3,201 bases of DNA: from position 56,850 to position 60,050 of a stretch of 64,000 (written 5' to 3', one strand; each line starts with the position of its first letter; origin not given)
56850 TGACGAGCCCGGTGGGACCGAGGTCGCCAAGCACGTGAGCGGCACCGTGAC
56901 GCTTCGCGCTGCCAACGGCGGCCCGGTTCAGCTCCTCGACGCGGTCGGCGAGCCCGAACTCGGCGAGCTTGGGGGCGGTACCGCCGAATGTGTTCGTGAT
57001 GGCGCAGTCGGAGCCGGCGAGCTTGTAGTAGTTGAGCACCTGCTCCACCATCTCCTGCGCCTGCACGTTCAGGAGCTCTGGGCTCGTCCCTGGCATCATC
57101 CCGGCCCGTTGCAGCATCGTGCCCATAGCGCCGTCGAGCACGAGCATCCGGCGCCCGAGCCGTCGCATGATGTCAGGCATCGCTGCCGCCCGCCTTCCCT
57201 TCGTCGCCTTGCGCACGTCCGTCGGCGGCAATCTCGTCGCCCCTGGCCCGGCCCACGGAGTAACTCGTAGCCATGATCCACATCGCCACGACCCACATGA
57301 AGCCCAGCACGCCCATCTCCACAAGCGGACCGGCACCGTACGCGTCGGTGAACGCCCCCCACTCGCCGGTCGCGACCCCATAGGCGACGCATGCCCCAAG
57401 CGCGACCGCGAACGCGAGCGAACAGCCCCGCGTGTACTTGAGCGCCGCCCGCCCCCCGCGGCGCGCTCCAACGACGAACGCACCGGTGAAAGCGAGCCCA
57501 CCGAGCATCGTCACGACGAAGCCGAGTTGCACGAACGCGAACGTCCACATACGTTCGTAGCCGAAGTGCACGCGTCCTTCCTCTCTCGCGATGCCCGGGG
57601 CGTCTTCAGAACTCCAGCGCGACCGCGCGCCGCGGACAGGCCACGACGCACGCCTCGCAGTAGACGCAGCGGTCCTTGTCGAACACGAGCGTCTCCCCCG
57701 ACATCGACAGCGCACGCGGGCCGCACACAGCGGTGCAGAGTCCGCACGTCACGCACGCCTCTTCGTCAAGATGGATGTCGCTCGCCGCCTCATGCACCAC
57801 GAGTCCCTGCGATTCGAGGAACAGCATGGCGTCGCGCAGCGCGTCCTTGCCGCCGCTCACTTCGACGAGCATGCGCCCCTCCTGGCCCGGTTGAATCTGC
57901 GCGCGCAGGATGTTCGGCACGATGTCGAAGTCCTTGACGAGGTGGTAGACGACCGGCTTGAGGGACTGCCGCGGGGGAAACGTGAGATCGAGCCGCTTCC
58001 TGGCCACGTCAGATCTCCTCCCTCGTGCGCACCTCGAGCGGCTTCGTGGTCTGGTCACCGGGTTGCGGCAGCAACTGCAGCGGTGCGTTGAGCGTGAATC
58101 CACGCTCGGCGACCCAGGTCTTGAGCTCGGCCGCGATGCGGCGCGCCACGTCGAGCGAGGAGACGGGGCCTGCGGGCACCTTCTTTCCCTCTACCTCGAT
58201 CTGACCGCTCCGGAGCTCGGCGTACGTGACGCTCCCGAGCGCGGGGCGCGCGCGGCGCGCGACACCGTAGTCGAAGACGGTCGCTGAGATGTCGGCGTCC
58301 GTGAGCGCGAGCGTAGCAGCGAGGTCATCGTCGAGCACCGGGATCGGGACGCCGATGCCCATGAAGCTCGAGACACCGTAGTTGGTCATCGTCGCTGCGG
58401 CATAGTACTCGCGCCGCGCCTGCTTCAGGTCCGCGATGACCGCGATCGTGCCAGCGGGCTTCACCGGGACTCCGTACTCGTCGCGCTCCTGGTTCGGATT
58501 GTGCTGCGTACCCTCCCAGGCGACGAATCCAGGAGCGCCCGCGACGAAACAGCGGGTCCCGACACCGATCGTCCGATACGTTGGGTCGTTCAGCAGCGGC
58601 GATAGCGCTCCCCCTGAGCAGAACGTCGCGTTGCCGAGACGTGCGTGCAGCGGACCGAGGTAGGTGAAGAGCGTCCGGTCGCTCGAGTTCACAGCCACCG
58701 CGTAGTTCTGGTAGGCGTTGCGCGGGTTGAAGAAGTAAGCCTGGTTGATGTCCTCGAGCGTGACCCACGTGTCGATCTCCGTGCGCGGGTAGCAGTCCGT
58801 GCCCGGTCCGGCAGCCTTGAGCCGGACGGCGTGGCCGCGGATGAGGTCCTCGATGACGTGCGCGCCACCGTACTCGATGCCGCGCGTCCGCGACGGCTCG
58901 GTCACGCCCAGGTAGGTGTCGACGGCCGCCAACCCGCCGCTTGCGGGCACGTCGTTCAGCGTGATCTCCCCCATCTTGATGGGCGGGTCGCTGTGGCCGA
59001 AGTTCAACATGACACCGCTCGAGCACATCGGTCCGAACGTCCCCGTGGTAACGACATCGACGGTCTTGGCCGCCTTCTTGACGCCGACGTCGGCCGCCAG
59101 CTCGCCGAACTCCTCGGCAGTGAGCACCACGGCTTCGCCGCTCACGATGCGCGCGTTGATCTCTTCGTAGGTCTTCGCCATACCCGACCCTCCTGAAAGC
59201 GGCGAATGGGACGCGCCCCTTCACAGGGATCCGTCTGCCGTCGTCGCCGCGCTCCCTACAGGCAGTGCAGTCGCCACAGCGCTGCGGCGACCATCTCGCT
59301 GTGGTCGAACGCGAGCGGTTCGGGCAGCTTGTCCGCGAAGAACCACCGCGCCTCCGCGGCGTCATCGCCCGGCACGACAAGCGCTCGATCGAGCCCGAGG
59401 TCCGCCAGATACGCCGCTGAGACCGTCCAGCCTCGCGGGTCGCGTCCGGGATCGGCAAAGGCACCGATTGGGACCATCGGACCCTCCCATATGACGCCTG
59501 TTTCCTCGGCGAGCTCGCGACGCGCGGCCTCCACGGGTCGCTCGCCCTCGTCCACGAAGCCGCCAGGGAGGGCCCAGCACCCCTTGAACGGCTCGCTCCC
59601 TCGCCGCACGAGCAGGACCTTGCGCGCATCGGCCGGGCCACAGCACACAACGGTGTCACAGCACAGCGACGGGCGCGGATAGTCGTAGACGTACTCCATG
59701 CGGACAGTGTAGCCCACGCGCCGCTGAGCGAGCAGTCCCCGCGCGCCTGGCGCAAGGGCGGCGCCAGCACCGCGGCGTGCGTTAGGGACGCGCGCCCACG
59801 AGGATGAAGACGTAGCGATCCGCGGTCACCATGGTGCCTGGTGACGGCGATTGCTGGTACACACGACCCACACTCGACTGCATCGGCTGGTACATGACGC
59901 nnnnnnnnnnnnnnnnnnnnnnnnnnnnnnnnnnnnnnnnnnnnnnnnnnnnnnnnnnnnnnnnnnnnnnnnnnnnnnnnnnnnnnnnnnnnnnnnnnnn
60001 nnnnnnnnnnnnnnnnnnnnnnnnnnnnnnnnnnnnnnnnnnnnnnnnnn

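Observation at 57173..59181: Aspartate-semialdehyde/sulfide-type homocysteine biosynthesis genes (COG1900 plus NIL-ferredoxin) at the head of a methionine operon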

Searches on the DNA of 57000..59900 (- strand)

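Call 65: search_rna_families(source=window, start=57000, end=59900, threshold=evalue, max_evalue=1)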
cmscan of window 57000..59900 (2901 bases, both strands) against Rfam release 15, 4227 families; matches with E-value up to 1: 0.
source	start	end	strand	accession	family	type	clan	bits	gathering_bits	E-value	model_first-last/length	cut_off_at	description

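Call 67: search_rna_families(source=L015, start=6500, end=7050, threshold=evalue, max_evalue=1, show_alignments=2)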
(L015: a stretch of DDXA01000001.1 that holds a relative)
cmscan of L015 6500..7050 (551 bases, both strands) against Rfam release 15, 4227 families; matches with E-value up to 1: 1.
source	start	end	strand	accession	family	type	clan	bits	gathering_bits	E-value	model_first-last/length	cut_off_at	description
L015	6649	6947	+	RF00230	T-box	Cis-reg; leader;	-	77.4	93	4.4e-17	1-219/219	no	T-box leader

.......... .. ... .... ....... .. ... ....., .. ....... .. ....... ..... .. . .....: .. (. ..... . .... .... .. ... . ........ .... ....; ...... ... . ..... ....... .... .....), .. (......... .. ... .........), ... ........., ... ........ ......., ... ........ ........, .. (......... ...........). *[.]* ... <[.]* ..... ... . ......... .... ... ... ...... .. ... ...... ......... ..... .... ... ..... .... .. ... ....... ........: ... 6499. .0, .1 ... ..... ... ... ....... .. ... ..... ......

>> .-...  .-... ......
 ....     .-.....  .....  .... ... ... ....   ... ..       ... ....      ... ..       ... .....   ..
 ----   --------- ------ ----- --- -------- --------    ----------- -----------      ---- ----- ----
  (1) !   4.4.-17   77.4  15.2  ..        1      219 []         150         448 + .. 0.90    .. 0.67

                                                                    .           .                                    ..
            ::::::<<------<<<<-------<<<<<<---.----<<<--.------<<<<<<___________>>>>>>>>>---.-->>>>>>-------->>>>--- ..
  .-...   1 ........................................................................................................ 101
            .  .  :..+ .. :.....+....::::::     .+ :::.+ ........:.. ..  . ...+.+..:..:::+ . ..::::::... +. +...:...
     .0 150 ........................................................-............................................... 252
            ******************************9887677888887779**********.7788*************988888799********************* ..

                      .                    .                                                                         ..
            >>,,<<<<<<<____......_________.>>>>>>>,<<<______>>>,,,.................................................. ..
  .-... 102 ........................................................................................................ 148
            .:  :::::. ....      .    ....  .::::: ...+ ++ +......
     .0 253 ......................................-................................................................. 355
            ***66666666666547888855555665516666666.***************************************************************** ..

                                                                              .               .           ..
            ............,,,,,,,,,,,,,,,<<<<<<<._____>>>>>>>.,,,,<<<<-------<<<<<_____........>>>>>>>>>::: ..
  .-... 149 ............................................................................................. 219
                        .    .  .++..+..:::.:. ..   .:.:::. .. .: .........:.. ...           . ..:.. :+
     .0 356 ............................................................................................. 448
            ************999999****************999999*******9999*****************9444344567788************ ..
